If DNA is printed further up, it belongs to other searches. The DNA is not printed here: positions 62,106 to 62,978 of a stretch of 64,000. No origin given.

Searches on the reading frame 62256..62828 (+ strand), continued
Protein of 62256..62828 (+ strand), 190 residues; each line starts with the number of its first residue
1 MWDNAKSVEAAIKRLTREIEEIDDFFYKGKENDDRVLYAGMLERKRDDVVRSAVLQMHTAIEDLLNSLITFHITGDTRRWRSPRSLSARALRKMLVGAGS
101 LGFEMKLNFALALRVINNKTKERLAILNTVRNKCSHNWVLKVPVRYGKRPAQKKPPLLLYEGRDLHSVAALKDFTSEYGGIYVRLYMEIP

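Call 54: find_encoding_contigs(protein=P0003, flank=3000, max_places=3)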
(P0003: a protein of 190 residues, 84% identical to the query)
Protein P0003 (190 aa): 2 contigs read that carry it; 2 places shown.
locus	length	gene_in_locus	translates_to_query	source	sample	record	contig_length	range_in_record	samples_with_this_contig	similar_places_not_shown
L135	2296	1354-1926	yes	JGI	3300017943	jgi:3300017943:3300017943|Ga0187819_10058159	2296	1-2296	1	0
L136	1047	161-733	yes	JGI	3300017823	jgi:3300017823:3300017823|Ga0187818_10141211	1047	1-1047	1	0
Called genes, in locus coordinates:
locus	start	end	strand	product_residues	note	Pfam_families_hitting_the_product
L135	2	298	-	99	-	?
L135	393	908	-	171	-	PF05974:DUF892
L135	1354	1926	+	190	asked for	-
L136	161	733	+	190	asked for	-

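Call 55: find_encoding_contigs(protein=P0007, flank=3000, max_places=3)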
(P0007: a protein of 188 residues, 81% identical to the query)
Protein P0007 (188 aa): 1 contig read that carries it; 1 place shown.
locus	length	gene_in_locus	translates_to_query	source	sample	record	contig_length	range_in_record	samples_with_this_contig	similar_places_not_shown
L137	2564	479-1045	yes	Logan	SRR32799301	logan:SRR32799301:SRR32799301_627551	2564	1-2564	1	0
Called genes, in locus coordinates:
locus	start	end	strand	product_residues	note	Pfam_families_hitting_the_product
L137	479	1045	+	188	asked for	-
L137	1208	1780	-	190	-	-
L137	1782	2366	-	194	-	PF00156:Pribosyltran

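Call 68: fold_search(model_id=the predicted structure, library=viral)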
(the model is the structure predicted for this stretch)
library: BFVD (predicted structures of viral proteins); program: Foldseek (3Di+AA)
matches with E <= 10: 118; with E <= 0.001: 0
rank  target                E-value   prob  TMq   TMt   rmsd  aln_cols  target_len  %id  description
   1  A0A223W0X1            1.4e-01  0.99  0.43  0.50   6.0       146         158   16  Uncharacterized protein [Agrobacterium phage Atu_ph08]
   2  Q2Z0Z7                5.3e-01  0.14  0.19  0.22  14.7       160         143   16  Uncharacterized protein [Pseudomonas phage EL]
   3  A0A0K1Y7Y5            8.3e-01  0.13  0.21  0.20  24.6       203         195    9  (no name in the UniProt tables at hand)
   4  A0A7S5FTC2            1.1e+00  0.18  0.18  0.24  18.0       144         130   15  (no name in the UniProt tables at hand)
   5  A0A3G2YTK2            1.4e+00  0.13  0.20  0.24  26.0       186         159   14  (no name in the UniProt tables at hand)
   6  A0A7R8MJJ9            1.5e+00  0.07  0.19  0.09  25.5       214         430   14  Uncharacterized protein [Klebsiella phage vB_KvM-Eowyn]
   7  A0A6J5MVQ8            2.0e+00  0.13  0.21  0.27  13.6       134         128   17  Uncharacterized protein [uncultured Caudovirales phage]
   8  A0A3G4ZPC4            2.0e+00  0.11  0.24  0.24  20.5       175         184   13  Uncharacterized protein [Terrestrivirus sp.]
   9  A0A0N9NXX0            2.1e+00  0.09  0.20  0.20  18.4       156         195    8  Uncharacterized protein [Acidianus bottle-shaped virus 2 strain ABV2]
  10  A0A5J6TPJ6            2.2e+00  0.11  0.22  0.24  22.4       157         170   15  (no name in the UniProt tables at hand)
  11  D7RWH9                2.2e+00  0.06  0.17  0.14  25.9       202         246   12  (no name in the UniProt tables at hand)
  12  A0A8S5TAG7            2.6e+00  0.04  0.16  0.08  18.9       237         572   11  Tail tape measure [Myoviridae sp. ctrSP6]
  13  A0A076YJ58            2.8e+00  0.25  0.31  0.49   6.6       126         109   13  Putative transcriptional regulator [Mesorhizobium phage vB_MloP_Lo5R7ANS]
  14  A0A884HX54            2.8e+00  0.06  0.19  0.19  15.2       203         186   11  (no name in the UniProt tables at hand)
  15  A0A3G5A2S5            2.8e+00  0.03  0.18  0.07  36.1       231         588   12  Uncharacterized protein [Harvfovirus sp.]
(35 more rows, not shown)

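Call 87: find_related_loci(query=window:62256-62825:+, collection=metagenome_contigs, flank=3000)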
Query window:62256-62825:+ (190 aa) in metagenome_contigs; peptide patterns used: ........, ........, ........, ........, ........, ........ (x = any residue, [..] = any of these).
136 stretches matched a pattern; 59 encode a relative of the query (tblastn E <= 1e-3); 59 distinct loci.
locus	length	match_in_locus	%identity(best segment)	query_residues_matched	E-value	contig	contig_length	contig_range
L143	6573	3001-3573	82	1-190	2e-103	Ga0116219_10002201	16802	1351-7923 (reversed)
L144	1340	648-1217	79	1-190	5e-109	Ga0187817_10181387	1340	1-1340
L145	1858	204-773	84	1-190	1e-106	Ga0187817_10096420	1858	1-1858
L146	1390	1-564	80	3-190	3e-108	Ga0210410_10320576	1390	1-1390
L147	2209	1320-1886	79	1-189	8e-105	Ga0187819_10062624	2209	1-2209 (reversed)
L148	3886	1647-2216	77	1-190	2e-100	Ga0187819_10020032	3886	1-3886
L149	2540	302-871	81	1-190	7e-100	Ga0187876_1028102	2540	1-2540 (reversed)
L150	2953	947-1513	69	2-188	4e-86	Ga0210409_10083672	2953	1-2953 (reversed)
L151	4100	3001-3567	68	2-188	2e-84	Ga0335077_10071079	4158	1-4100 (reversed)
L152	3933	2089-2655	68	2-188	2e-84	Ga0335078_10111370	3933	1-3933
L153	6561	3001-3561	71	4-188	2e-82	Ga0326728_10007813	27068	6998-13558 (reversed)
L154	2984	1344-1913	65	2-189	4e-82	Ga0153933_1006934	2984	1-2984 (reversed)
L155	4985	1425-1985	66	4-188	8e-81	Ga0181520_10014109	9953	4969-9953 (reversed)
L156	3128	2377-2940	64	3-188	8e-81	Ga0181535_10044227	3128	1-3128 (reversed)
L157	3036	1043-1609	65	2-188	1e-79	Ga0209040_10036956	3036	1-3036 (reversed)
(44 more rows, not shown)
